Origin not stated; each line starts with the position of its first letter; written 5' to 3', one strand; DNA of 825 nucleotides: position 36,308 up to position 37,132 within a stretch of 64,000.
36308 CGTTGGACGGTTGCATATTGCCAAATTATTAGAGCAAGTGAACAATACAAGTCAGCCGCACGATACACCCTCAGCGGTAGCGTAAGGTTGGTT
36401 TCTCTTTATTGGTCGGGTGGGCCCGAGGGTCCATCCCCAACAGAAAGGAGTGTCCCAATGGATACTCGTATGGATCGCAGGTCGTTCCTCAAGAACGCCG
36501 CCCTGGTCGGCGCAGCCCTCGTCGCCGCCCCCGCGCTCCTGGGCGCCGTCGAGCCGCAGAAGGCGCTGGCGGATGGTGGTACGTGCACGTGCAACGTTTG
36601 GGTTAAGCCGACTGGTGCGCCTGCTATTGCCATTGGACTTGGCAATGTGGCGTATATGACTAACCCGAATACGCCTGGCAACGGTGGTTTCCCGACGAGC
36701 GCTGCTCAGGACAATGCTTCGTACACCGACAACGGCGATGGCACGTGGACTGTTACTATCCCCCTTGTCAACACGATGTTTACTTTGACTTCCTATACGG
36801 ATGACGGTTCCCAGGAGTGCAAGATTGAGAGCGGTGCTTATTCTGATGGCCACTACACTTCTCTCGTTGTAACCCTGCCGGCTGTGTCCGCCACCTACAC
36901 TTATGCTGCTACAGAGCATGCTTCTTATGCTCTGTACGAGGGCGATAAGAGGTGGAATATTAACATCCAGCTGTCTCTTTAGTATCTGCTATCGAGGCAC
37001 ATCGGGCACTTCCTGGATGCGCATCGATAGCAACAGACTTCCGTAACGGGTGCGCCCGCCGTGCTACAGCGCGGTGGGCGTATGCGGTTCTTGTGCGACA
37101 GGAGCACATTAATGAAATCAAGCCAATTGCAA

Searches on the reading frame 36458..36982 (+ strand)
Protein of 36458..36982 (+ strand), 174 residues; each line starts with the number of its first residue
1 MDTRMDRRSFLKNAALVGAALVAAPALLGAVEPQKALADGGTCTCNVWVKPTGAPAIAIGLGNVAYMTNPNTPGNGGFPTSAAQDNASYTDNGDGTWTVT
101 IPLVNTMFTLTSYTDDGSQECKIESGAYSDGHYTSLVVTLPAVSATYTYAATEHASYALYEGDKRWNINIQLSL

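Call 8: search_protein_families(library=pfam, proteins=[window:36458-36982:+], max_evalue=0.01)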
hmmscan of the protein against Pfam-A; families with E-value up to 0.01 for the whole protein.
window:36458-36982:+ (174 aa): 0 families

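Call 14: find_encoding_contigs(protein=window:36458-36982:+, flank=3000, max_places=6)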
Protein window:36458-36982:+ (174 aa): no gene with exactly this product is on record in the collection.

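Call 22: find_homologous_proteins(query=window:36458-36982:+, max_evalue=0.001)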
Query window:36458-36982:+ (174 aa): 19 proteins with E <= 0.001 among 910 candidates.
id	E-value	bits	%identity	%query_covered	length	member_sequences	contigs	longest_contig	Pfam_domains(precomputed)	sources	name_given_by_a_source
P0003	2.3e-111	388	100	100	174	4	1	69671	-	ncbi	-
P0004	1.8e-86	307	79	100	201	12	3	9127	-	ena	-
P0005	4.1e-78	280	74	100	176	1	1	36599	-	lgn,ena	-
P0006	1.2e-76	275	72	100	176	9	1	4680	-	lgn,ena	-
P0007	1.6e-57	213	66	99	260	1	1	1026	-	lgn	-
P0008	8.7e-55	204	63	99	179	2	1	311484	-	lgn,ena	-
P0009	7.6e-51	191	60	99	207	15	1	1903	-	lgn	-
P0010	2.4e-50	189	59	99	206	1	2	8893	-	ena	-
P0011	3.2e-49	185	60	99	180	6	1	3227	-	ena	-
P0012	3.2e-48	182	57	100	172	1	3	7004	-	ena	-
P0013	2.2e-47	179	57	99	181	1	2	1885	-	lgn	-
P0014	2.4e-46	176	57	100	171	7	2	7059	-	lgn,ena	-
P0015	2.9e-43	166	53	99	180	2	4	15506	-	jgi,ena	jgi:hypothetical protein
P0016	2.1e-42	163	50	99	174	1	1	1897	-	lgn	-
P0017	3.1e-38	150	53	98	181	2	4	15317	-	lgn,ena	-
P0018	6.7e-38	149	51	100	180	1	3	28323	-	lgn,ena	-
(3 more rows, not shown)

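Call 23: find_encoding_contigs(protein=P0005, flank=10000, max_places=2)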
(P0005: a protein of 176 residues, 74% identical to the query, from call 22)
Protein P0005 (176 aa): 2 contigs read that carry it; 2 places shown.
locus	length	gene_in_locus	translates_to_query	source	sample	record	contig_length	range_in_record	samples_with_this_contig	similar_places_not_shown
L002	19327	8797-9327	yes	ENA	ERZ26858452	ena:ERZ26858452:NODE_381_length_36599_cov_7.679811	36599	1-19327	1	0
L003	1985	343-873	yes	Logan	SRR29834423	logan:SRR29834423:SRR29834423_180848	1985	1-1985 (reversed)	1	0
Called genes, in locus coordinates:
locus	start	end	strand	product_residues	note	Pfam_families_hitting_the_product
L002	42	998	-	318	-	PF06782:UPF0236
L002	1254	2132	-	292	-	PF00027:cNMP_binding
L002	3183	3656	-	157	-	-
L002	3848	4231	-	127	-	-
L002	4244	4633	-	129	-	PF07751:Abi_2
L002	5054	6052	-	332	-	PF07751:Abi_2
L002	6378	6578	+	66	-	PF08230:CW_7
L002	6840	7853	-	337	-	PF07751:Abi_2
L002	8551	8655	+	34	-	-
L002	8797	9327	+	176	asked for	-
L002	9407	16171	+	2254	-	PF18676:MBG_2 (faint)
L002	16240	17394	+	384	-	-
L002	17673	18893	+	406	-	-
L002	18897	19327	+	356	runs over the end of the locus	PF00528:BPD_transp_1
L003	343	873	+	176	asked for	-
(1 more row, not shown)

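Call 24: find_encoding_contigs(protein=P0008, flank=10000, max_places=2)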
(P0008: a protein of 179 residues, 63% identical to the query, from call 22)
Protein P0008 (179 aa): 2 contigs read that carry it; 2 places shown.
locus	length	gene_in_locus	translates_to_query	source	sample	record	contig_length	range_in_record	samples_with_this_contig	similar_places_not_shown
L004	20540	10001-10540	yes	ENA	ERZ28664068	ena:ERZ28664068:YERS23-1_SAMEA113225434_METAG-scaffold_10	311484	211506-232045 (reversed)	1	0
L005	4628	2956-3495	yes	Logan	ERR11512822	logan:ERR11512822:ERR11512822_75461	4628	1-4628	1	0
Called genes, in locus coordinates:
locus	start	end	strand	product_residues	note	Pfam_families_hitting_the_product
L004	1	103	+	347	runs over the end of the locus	PF00005:ABC_tran, PF08352:oligo_HPY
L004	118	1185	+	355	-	PF00291:PALP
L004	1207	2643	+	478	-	PF01841:Transglut_core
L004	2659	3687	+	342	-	PF01244:Peptidase_M19, PF04909:Amidohydro_2 (faint)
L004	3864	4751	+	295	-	PF13411:MerR_1, PF00376:MerR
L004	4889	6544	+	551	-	PF00890:FAD_binding_2, PF01266:DAO (faint), PF03486:HI0933_like (weak), PF12831:FAD_oxidored (faint)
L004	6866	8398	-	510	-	PF00890:FAD_binding_2, PF01266:DAO, PF07992:Pyr_redox_2 (faint), PF12831:FAD_oxidored (weak)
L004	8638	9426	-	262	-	PF00027:cNMP_binding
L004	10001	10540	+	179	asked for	-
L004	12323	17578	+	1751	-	PF18676:MBG_2 (weak)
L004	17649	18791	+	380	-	-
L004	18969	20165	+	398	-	-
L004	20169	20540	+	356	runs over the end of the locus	PF00528:BPD_transp_1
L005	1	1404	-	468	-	?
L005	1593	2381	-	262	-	PF00027:cNMP_binding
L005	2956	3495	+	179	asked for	-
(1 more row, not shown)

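Call 25: find_encoding_contigs(protein=P0004, flank=10000, max_places=3)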
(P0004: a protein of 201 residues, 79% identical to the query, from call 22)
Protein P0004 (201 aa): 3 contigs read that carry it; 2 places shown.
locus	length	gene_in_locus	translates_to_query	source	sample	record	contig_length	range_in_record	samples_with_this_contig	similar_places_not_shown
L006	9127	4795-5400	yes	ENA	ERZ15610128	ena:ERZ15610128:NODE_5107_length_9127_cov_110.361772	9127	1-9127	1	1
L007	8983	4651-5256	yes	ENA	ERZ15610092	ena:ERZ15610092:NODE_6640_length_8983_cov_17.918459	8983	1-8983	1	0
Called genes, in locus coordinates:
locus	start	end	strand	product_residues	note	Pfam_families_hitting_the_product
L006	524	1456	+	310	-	PF00892:EamA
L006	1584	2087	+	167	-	PF10080:FtrD-like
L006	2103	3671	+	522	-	PF00403:HMA (weak), PF13386:DsbD_2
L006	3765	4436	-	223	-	PF00027:cNMP_binding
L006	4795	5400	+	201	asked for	-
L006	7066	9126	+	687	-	?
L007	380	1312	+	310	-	PF00892:EamA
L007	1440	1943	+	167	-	PF10080:FtrD-like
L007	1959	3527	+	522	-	PF00403:HMA (weak), PF13386:DsbD_2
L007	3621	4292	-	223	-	PF00027:cNMP_binding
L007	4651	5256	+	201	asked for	-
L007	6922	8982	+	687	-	?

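Call 44: search_solved_structures(query=window:36458-36982:+, max_evalue=1)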
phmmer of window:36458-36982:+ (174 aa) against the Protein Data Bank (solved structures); distinct sequences matched with E-value up to 1: 2.
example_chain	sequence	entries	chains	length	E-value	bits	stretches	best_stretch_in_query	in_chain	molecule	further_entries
4e9l_A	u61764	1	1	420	0.04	17.5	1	65-108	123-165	Attaching and effacing protein, pathogenesis factor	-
7fds_A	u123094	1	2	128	0.78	13.3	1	37-98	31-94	Lipoprotein LpqH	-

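Call 56: predict_structure(alignment_id=A4)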
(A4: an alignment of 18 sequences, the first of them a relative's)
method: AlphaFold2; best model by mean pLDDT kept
length: 174 residues; sequences in the alignment: 18
mean_pLDDT: 81.7   pTM: 0.71
mean pLDDT of the five models: 81.7, 81.0, 80.9, 79.9, 78.6
residues with pLDDT >= 90: 104; 70-90: 32; 50-70: 2; < 50: 36
segments of 3 or more residues with pLDDT < 50: 1-36
pLDDT, mean of each block of 10 residues (from residue 1): 43 41 42 56 95 90 93 91 95 92 95 85 94 96 91 92 95 87
secondary structure, 60 per line:
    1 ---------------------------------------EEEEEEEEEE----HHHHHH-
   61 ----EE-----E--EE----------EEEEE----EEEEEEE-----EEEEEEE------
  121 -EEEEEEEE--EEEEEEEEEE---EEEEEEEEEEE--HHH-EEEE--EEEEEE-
elements in order: E40-49 H54-59 E87-91 E96-102 E108-114 E122-129 E132-141 E145-155 E162-165 E168-173

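Call 58: fold_search(model_id=the predicted structure, library=pdb)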
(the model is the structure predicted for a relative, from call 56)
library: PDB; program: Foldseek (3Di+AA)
matches with E <= 10: 1632; with E <= 0.001: 0
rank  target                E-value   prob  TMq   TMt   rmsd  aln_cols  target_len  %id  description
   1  3qzo_D                1.9e-02  0.94  0.32  0.40   6.9       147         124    5  Staphylococcus aureus IsdA NEAT domain in complex with heme, reduced crystal (released 2011-08-31)
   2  3sz6_A                1.9e-02  0.90  0.30  0.40   6.8       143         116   11  IsdX1, an anthrax hemophore (released 2012-03-28)
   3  2itf_D                3.0e-02  0.77  0.29  0.36   7.1       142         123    6  Crystal structure IsdA NEAT domain from Staphylococcus aureus with heme bound (released 2006-12-26)
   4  2o1a                  3.4e-02  0.80  0.30  0.37   7.0       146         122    7  Crystal structure of iron-regulated surface determinant protein A from Staphylococcus aureus- targeted domain 47...188 (released 2006-12-26)
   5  3rtl_A                3.6e-02  0.84  0.30  0.40   7.5       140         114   10  Staphylococcus aureus heme-bound IsdB-N2 (released 2011-05-18)
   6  3qzm_B                4.0e-02  0.66  0.28  0.34   7.2       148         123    6  Staphylococcus aureus IsdA NEAT domain H83A variant in complex with heme (released 2011-08-31)
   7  9s4i_D                4.0e-02  0.57  0.23  0.21   6.5        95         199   13  Human carboxyhemoglobin bound to Staphylococcus aureus IsdH-N2N3 - 2IsdH:Hbdim complex - 3DVA component 0 left tail (released 2025-11-12)
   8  3s48_B                4.2e-02  0.85  0.30  0.35   7.7       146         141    5  Human Alpha-Haemoglobin Complexed with the First NEAT Domain of IsdH from Staphylococcus aureus (released 2012-05-23)
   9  3qzn_A                4.4e-02  0.75  0.29  0.37   7.4       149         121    3  Staphylococcus aureus IsdA NEAT domain Y166A variant in complex with heme (released 2011-08-31)
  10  4myp_A                4.7e-02  0.84  0.32  0.41   7.2       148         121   13  Structure of the central NEAT domain, N2, of the listerial Hbp2 protein complexed with heme (released 2014-10-22)
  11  5vmm_E                5.2e-02  0.84  0.30  0.19   7.0       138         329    9  Staphylococcus aureus IsdB bound to human hemoglobin (released 2017-11-15)
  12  2k78_MODEL_1_A        5.8e-02  0.96  0.38  0.49   6.4       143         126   15  Solution Structure of the IsdC NEAT domain bound to Zinc Protoporphyrin (released 2008-08-19)
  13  3qzl                  5.8e-02  0.72  0.29  0.36   7.8       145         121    6  Staphylococcus aureus IsdA NEAT domain K75A variant in complex with heme (released 2011-08-31)
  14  6p9h_A                6.1e-02  0.75  0.29  0.38   7.2       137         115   11  Crystal structure of human anti staphylococcus aureus antibody STAU-281 Fab in complex with IsdB NEAT2 domain (released 2020-06-17)
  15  4kro_D                6.5e-02  0.16  0.17  0.15  18.2       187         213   12  Nanobody/VHH domain EgA1 in complex with the extracellular region of EGFR (released 2013-08-28)
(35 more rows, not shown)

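Call 59: search_protein_families(library=ncbifam, proteins=[window:36458-36982:+], max_evalue=0.001)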
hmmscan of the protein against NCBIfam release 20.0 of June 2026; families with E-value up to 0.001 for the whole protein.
window:36458-36982:+ (174 aa): 1 family
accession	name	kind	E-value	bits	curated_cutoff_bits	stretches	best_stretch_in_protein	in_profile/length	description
TIGR01409.1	TAT_signal_seq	domain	0.00011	22.4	16.7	1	6-27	2-22/29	twin-arginine translocation signal domain-containing protein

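Call 75: find_encoding_contigs(protein=P0018, flank=8000, max_places=2)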
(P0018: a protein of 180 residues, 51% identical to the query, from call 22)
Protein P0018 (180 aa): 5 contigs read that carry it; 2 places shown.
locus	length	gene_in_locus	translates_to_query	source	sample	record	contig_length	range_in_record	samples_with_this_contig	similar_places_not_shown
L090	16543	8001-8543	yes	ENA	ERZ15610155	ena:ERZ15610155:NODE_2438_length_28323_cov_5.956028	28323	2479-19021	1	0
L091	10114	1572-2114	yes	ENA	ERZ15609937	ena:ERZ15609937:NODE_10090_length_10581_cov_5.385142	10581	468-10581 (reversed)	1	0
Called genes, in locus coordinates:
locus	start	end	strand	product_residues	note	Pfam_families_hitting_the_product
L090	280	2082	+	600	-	PF00890:FAD_binding_2, PF01266:DAO (faint)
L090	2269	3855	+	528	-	PF03572:Peptidase_S41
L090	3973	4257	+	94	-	PF04221:RelB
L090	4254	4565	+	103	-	PF15738:YafQ_toxin, PF05016:ParE_toxin (weak)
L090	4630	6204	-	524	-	PF00496:SBP_bac_5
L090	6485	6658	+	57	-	-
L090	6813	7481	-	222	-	PF00027:cNMP_binding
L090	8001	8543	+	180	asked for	-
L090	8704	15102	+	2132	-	PF18676:MBG_2 (weak)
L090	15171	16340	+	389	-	-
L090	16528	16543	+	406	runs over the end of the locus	-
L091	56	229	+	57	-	-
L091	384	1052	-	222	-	PF00027:cNMP_binding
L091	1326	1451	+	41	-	-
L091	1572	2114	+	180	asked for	-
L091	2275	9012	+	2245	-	PF18676:MBG_2 (weak)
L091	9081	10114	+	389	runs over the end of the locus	-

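Call 76: find_encoding_contigs(protein=P0015, flank=8000, max_places=2)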
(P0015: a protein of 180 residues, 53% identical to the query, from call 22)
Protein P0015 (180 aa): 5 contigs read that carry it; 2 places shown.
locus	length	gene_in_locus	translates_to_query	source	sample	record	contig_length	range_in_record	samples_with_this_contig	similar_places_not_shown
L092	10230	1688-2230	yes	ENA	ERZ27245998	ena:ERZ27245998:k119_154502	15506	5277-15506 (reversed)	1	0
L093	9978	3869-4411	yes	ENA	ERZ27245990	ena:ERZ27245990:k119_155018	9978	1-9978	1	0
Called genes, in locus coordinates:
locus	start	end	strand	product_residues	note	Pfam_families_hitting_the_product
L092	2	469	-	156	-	?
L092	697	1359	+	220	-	PF00702:Hydrolase, PF12710:HAD (weak), PF13419:HAD_2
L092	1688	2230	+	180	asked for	-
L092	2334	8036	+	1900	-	PF18676:MBG_2 (weak)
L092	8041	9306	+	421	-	-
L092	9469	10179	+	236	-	PF04445:SAM_MT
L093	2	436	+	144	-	?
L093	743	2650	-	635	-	PF00254:FKBP_C, PF05698:Trigger_C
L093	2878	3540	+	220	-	PF00702:Hydrolase, PF12710:HAD (weak), PF13419:HAD_2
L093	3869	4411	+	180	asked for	-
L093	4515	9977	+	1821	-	?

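Call 77: find_encoding_contigs(protein=P0012, flank=8000, max_places=2)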
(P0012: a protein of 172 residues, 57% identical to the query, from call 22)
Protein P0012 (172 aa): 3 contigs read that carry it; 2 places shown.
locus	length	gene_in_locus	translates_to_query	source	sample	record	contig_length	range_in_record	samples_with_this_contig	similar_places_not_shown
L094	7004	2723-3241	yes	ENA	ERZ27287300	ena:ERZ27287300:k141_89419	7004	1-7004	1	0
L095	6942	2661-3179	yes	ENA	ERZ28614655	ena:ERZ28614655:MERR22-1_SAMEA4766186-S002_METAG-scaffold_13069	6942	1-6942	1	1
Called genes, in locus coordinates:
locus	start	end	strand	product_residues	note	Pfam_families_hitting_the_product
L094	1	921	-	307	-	?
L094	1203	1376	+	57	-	-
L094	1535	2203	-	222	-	PF00027:cNMP_binding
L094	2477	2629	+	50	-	-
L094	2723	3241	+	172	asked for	-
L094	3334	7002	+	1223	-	?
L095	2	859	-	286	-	?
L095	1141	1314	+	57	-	-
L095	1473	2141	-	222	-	PF00027:cNMP_binding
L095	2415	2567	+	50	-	-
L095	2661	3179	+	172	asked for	-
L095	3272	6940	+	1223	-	?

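Call 88: search_protein_families(library=pfam, alignment_id=A4, max_evalue=5)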
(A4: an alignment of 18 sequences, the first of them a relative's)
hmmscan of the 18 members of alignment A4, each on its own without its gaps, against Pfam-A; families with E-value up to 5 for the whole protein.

A. member 1, P0003 (174 aa): 2 families
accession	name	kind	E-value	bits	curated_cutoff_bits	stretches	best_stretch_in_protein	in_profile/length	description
PF19079.5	CFSR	-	0.013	16.2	27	1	87-101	9-23/49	Collagen-flanked surface repeat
PF10518.14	TAT_signal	-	0.033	14.6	22.7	1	5-24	2-21/21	TAT (twin-arginine translocation) pathway signal sequence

B. families by the number of members that match (of 18 scanned): 8 families
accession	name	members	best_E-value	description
PF10518.14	TAT_signal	12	0.0035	TAT (twin-arginine translocation) pathway signal sequence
PF19079.5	CFSR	4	0.01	Collagen-flanked surface repeat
PF10399.14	UCR_Fe-S_N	2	0.22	Ubiquitinol-cytochrome C reductase Fe-S subunit TAT signal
PF05754.19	DUF834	2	0.32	Domain of unknown function (DUF834)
PF17892.7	Cadherin_5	1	0.035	Cadherin-like domain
PF09186.17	DUF1949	1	0.067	Domain of unknown function (DUF1949)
PF13385.13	Laminin_G_3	1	0.2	Concanavalin A-like lectin/glucanases superfamily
PF14128.11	DUF4295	1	0.26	Domain of unknown function (DUF4295)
